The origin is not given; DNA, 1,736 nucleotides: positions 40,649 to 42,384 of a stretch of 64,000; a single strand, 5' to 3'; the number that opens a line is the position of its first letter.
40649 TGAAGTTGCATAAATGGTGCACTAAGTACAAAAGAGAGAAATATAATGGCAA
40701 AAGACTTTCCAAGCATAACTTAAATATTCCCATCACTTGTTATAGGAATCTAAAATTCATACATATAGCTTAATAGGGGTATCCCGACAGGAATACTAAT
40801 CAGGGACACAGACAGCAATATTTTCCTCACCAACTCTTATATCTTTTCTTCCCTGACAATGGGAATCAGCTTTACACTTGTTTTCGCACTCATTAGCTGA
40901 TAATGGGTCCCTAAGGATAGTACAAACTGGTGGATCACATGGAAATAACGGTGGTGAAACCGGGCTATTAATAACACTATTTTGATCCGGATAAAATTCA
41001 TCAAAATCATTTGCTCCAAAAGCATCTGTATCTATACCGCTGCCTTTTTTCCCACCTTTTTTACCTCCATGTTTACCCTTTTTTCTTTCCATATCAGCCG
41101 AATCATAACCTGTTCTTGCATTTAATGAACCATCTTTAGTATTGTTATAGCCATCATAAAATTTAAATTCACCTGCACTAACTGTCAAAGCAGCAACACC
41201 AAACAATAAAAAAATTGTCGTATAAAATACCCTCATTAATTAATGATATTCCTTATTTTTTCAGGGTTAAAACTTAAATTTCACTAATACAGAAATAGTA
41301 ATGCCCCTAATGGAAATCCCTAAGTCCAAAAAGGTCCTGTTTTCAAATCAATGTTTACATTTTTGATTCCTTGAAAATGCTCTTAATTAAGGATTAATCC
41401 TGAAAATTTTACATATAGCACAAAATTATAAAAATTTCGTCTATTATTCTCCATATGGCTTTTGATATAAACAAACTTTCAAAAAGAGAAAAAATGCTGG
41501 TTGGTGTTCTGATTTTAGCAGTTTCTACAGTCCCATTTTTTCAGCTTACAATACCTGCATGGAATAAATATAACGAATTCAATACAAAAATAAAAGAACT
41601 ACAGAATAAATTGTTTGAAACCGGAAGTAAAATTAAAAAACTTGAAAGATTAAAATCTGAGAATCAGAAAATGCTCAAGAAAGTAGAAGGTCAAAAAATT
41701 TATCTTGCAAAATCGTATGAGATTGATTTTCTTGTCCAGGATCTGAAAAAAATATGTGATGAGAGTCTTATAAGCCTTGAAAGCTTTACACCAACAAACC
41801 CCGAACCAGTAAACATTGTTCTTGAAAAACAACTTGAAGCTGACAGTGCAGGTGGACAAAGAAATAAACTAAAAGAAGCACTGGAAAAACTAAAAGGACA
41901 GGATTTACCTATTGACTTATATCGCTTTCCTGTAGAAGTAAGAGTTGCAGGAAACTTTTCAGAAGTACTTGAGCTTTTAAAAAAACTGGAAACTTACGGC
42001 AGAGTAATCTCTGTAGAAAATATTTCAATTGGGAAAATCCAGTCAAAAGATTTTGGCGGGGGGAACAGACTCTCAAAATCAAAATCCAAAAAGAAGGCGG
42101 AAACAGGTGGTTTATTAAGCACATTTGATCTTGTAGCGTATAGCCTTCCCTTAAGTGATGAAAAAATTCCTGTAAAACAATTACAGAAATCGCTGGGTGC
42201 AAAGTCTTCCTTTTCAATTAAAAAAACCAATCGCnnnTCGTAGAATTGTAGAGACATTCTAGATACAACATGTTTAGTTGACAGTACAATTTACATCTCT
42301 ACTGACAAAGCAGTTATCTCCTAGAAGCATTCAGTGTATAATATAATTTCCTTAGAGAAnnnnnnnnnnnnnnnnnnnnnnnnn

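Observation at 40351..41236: Tandem pair of small secreted proteins with a shared novel 6-cysteine C-terminal domain and lysine/glycine-rich basic tracts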

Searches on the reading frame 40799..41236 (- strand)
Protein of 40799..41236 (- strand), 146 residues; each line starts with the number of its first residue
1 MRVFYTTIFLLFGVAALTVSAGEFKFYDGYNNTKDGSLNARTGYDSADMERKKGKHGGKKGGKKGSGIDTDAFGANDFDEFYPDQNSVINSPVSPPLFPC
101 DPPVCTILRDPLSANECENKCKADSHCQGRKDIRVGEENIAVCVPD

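Call 4: search_protein_families(library=pfam, proteins=[window:40799-41236:-], max_evalue=10)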
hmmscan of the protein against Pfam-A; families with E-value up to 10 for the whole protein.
window:40799-41236:- (146 aa): 1 family
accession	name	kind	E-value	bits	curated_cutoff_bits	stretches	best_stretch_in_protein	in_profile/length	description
PF00095.26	WAP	-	0.38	11.5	20.8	1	113-131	9-27/41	WAP-type (Whey Acidic Protein) 'four-disulfide core'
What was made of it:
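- Closest known: WAP four-disulfide-core domain. Same: It is the only Cys-rich Pfam family with any score: E = 0.38, 11.5 bits, over 19 residues of A (call 4).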

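Call 5: search_protein_families(library=ncbifam, proteins=[window:40799-41236:-], max_evalue=10)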
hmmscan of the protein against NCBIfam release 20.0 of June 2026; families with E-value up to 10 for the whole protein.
window:40799-41236:- (146 aa): 0 families

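Call 6: find_homologous_proteins(query=window:40799-41236:-, max_evalue=1)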
Query window:40799-41236:- (146 aa): 4 proteins with E <= 1 among 33 candidates.
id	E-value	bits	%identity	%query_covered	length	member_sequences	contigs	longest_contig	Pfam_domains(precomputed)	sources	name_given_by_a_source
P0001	2.5e-96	338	100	100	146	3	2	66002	-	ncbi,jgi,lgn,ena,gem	-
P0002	2.7e-70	253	78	100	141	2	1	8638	-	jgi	jgi:hypothetical protein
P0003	1.6e-54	202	64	100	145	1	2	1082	-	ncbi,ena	-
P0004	6.1e-45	171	56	100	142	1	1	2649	-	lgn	-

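Call 11: find_encoding_contigs(protein=P0001, flank=10000, max_places=4)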
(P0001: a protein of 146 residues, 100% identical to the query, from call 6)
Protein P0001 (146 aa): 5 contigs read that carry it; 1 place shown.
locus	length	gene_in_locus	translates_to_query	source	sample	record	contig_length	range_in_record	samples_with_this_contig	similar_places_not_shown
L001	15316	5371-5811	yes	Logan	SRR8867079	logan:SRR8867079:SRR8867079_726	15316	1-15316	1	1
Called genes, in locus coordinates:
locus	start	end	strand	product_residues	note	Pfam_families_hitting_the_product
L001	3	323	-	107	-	?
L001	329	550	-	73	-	-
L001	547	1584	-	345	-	PF00294:PfkB, PF08543:Phos_pyr_kin (weak)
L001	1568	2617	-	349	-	PF17792:ThiD2, PF02581:TMP-TENI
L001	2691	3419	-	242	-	PF01612:DNA_pol_A_exo1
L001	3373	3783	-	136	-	PF00380:Ribosomal_S9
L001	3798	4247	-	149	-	PF00572:Ribosomal_L13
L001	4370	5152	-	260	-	PF04350:PilO (faint)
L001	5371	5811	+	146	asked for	-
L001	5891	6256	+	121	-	-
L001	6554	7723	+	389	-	PF01960:ArgJ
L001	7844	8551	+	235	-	PF03167:UDG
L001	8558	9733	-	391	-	PF02684:LpxB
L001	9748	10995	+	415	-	PF05496:RuvB_N, PF00158:Sigma54_activat (faint), PF13191:AAA_16 (faint), PF00004:AAA, PF07728:AAA_5 (weak), PF13173:AAA_14 (weak), PF16193:AAA_assoc_2, PF12002:MgsA_C, +2 more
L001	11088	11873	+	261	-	PF00929:RNase_T, PF12728:HTH_17 (weak)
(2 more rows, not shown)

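Call 13: find_related_loci(query=A1, collection=genome_contigs, flank=6000)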
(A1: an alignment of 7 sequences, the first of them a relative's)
Query A1 (146 aa) in genome_contigs; peptide patterns used: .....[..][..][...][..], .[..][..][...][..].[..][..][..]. (x = any residue, [..] = any of these).
15 stretches matched a pattern, but none encodes a relative of the query by tblastn (E <= 1e-3).
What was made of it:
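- Tried and rejected: The pattern scan found no relative (call 13).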

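Call 15: find_encoding_contigs(protein=P0002, flank=10000, max_places=4)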
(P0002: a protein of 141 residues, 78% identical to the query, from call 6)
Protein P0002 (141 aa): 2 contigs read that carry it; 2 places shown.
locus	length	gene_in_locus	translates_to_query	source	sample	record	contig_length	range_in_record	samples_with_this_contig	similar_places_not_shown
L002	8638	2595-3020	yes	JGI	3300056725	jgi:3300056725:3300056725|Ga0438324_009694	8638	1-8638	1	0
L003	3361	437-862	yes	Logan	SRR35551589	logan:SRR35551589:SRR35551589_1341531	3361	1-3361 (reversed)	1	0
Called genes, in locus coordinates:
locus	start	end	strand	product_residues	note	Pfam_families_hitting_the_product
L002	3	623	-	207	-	?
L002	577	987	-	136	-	PF00380:Ribosomal_S9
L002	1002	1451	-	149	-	PF00572:Ribosomal_L13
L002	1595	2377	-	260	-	PF04350:PilO (faint)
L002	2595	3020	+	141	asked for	-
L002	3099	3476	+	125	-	-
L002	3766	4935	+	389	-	PF01960:ArgJ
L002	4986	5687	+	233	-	PF03167:UDG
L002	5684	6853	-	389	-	PF02684:LpxB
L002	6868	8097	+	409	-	PF05496:RuvB_N, PF13191:AAA_16 (faint), PF00004:AAA, PF07728:AAA_5 (weak), PF13173:AAA_14 (faint), PF16193:AAA_assoc_2, PF12002:MgsA_C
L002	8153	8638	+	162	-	?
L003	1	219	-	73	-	?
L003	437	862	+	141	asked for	-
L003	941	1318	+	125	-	-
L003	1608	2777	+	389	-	PF01960:ArgJ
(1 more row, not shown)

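Call 58: list_cluster_members(proteins=[P0001, P0005, P0003, P0008, P0009, P0011, P0012, P0014, P0016, P0018])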
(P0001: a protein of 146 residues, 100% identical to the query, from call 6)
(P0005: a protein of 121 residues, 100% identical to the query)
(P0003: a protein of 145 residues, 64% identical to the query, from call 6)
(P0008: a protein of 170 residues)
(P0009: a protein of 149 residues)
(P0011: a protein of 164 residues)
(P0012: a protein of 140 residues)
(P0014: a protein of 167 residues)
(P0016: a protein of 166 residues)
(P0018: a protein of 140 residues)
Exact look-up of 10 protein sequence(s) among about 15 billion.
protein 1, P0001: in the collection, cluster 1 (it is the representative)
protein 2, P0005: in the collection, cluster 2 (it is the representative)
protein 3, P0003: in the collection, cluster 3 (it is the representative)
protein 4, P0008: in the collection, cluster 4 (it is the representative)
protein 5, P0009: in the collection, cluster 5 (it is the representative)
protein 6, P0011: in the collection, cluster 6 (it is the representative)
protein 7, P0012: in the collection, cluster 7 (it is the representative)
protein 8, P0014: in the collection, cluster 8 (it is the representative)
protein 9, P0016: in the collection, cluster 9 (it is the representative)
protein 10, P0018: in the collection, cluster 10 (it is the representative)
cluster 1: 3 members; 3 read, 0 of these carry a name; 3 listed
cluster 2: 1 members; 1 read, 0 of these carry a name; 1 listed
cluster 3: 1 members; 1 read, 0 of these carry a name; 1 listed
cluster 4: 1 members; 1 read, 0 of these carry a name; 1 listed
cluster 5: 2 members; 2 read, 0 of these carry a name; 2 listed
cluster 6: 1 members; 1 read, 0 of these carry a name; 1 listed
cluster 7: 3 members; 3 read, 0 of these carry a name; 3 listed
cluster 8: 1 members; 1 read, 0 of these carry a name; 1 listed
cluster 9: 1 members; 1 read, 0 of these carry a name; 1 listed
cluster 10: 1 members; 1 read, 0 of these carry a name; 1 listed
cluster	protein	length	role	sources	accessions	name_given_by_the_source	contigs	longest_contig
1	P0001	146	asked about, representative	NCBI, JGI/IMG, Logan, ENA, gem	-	-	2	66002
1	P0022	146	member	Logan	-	-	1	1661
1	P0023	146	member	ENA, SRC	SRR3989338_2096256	-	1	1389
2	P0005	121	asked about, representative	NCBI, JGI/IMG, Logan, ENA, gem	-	-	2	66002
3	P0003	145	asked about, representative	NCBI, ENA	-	-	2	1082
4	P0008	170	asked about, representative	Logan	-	-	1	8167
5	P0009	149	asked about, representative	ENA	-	-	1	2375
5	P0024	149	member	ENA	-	-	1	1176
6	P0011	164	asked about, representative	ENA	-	-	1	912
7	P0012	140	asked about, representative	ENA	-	-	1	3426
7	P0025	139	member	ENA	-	-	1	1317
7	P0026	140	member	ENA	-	-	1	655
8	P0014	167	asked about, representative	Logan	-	-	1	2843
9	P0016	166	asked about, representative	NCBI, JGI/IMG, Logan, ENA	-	-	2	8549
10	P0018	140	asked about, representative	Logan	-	-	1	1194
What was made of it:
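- The proteins carry no name in any source (call 58).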

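Call 66: predict_structure(alignment_id=A5)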
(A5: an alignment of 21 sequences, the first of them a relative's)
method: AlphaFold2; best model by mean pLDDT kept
length: 146 residues; sequences in the alignment: 21
mean_pLDDT: 59.9   pTM: 0.29
mean pLDDT of the five models: 59.9, 58.2, 55.5, 55.3, 51.4
residues with pLDDT >= 90: 8; 70-90: 54; 50-70: 20; < 50: 64
segments of 3 or more residues with pLDDT < 50: 28-31, 33-77, 82-95
pLDDT, mean of each block of 10 residues (from residue 1): 89 81 53 42 38 36 35 45 43 53 78 75 81 76 80
secondary structure, 60 per line:
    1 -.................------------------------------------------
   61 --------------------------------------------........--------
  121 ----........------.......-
elements in order: H2-18 E105-112 E125-132 E139-145
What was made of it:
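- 40796..41236 (-): Gene A (146 aa): signal peptide, disordered acidic arm with a polybasic island, conserved acidic/aromatic linker, and C-terminal 6-Cys domain. AlphaFold2 full-length model: signal-peptide helix 2-18, residues 28-95 at pLDDT below 50, strands 105-112, 125-132 and 139-145 (call 66).
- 41174..41236 (-): Signal peptide of A (residues 1-21, predicted cleavage VSA|GE). Helix at pLDDT 81-89 (call 66).
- Checked: AlphaFold2 models residues 2-18 of A as a helix (call 66).
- In the full-length model residues 28-95 fall below pLDDT 50 (call 66).
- Tried and rejected: The full-length AlphaFold2 model gives no support; the arm is at low confidence throughout (call 66).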

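Call 67: search_protein_families(library=pfam, alignment_id=A5, max_evalue=10)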
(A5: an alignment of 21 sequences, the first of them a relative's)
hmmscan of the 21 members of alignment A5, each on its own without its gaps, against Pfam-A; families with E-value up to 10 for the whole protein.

A. member 1, P0001 (146 aa): 1 family
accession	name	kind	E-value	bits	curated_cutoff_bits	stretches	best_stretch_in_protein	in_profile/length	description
PF00095.26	WAP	-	0.38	11.5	20.8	1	113-131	9-27/41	WAP-type (Whey Acidic Protein) 'four-disulfide core'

B. families by the number of members that match (of 21 scanned): 13 families
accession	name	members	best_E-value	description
PF09716.15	ETRAMP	3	0.061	Malarial early transcribed membrane protein (ETRAMP)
PF16667.10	MPDZ_u10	2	0.0041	Unstructured region 10 on multiple PDZ protein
PF14630.12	ORC5_C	1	0.017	Origin recognition complex (ORC) subunit 5 C-terminus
PF19887.4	DUF6360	1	0.055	Family of unknown function (DUF6360)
PF05764.18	YL1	1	0.11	YL1 nuclear protein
PF12685.13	SpoIIIAH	1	0.13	SpoIIIAH-like protein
PF20146.4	NRF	1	0.13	Nose resistant-to-fluoxetine protein, N-terminal domain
PF23972.1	DUF7298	1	0.23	Domain of unknown function (DUF7298)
PF00095.26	WAP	1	0.38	WAP-type (Whey Acidic Protein) 'four-disulfide core'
PF14991.11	MLANA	1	0.47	Protein melan-A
PF04277.18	OAD_gamma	1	1.4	Oxaloacetate decarboxylase, gamma chain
PF05793.18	TFIIF_alpha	1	3.1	Transcription initiation factor IIF, alpha subunit (TFIIF-alpha)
PF10669.14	Phage_Gp23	1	8.8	Protein gp23 (Bacteriophage A118)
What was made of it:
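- On Type IV pilus / T2SS component: A and B have no such hits (calls 4, 5, 67).
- Closest known: Bacterial cis-defensins. Different: The scan of all 21 members against Pfam-A listed no defensin family among its weak hits (call 67).
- Closest known: Ivy. Different: No sequence similarity, and no Ivy hit in the Pfam scan (calls 4, 67).
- Closest known: WAP four-disulfide-core domain. Different: The score is below the 20.8-bit cut-off, it appears in 1 of 21 members (call 67), and this domain has six cysteines rather than eight.
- Closest known: EGF-like domains. Different: No EGF family appears in the Pfam scan (call 67).
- The domain is only about 47 residues, and no catalytic family matched (calls 4, 5, 67). 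No Kazal, Kunitz, BBI, Ivy or other inhibitor family appears in the Pfam scan (calls 4, 67).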

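Call 69: search_protein_families(library=padloc, proteins=[window:40799-41236:-], max_evalue=1)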
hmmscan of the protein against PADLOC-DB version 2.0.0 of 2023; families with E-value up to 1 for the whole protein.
window:40799-41236:- (146 aa): 0 families

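Call 70: search_protein_families(library=phrogs, proteins=[window:40799-41236:-], max_evalue=1)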
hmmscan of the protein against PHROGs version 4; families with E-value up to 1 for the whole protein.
window:40799-41236:- (146 aa): 0 families

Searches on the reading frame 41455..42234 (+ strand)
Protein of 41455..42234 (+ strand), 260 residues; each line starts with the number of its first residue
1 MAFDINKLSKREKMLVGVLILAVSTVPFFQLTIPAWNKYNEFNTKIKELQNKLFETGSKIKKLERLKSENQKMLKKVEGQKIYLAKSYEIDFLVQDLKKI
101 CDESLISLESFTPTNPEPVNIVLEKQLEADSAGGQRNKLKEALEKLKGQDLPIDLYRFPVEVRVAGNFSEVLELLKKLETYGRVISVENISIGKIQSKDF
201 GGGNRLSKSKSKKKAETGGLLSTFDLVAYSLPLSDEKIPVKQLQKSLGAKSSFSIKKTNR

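Call 35: search_protein_families(library=pfam, proteins=[window:41455-42234:+], max_evalue=1)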
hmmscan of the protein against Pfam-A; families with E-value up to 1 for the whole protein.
window:41455-42234:+ (260 aa): 8 families
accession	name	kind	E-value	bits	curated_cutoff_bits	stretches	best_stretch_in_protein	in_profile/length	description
PF04350.18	PilO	-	7.4e-11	42.8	22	2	42-120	4-82/145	Pilus assembly protein, PilO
PF10741.14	T2SSM_b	-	0.00049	20.4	21.7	1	132-207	30-102/111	Type II secretion system (T2SS), protein M subtype b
PF04612.17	T2SSM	-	0.0032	18.1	27.8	1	7-74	10-78/160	Type II secretion system (T2SS), protein M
PF06008.19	Laminin_I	-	0.0064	16.7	34.6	1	37-81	180-224/259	Laminin Domain I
PF19111.5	DUF5798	-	0.0096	16.5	27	1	36-77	21-62/89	Family of unknown function (DUF5798)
PF24073.1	DUF7365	-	0.0099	16.4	27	1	29-99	18-89/101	Coiled-coil region of unknown function (DUF7365)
PF15035.11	Rootletin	-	0.016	15.7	36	1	45-147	17-117/188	Ciliary rootlet component, centrosome cohesion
PF00645.25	zf-PARP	-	0.16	13.2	39.3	1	28-76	35-85/87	Poly(ADP-ribose) polymerase and DNA-Ligase Zn-finger region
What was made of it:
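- On Type IV pilus / T2SS component: Only the neighbouring gene is PilO-like (call 35).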

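Call 68: search_protein_families(library=ncbifam, proteins=[window:41455-42234:+], max_evalue=1)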
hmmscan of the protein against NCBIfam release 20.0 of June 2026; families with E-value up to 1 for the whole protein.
window:41455-42234:+ (260 aa): 2 families
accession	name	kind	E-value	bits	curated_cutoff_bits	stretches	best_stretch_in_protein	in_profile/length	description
NF040576.1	T2SS_GspM_XpsM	equivalog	0.00025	20.8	60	1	16-86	4-74/180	type II secretion system protein GspM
NF033930.1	pneumo_PspA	exception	0.015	14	850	1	39-117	289-366/659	pneumococcal surface protein A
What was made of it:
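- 41455..42237 (+): pilO-like gene (260 aa), the invariable divergent neighbour. It is context, and is not shown to be functionally linked. Pfam PilO 42.8 bits (cut-off 22), with weak T2SSM/GspM hits (calls 35, 68).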
